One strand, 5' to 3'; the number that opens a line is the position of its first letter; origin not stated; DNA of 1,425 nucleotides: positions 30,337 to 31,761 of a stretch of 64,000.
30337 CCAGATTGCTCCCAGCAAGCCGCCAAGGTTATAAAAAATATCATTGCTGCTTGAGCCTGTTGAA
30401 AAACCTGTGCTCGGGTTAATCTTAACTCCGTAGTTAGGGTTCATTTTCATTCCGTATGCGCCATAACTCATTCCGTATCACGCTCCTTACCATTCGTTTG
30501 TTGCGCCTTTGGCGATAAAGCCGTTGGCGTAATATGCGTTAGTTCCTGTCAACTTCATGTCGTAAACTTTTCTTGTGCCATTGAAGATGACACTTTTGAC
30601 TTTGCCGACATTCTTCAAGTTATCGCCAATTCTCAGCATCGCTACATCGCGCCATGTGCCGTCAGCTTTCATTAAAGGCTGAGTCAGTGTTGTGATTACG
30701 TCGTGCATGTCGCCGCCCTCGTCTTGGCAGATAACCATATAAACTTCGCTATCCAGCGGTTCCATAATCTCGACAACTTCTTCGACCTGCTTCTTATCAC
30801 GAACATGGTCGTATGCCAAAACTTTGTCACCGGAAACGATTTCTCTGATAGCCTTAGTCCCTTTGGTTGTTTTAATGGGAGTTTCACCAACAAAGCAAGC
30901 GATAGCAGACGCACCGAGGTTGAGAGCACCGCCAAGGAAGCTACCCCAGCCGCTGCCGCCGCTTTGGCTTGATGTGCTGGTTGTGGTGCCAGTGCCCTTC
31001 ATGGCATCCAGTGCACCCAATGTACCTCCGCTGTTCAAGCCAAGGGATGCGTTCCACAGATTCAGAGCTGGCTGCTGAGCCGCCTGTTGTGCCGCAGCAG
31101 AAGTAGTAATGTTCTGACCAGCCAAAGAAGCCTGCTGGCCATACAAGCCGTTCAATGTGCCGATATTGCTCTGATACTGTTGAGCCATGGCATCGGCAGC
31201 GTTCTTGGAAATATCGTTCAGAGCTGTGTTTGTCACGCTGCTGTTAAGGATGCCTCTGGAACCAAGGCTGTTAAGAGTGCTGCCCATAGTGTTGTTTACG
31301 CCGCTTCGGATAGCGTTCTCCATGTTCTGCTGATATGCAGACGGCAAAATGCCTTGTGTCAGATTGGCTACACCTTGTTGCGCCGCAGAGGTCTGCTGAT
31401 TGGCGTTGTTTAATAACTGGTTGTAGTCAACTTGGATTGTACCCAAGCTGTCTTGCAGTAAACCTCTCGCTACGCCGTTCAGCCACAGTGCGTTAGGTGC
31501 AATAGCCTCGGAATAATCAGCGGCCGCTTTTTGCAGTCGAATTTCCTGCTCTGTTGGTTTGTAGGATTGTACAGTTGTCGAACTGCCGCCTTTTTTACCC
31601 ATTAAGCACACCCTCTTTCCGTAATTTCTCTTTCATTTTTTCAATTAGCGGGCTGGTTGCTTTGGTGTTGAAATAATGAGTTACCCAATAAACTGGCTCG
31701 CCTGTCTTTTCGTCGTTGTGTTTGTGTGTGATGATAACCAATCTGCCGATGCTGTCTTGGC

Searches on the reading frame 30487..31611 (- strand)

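Call 86: search_protein_families(library=pfam, proteins=[window:30487-31611:-], max_evalue=0.001)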
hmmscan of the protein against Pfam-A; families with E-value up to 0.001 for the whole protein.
window:30487-31611:- (374 aa): 2 families
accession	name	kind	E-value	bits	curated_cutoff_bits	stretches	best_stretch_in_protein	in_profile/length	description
PF07591.16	PT-HINT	-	3.4e-08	34.3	27.7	1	246-366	2-126/137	Pretoxin HINT domain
PF13403.11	Hint_2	-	0.00082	20.2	28.4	0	239-269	2-32/147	Hint domain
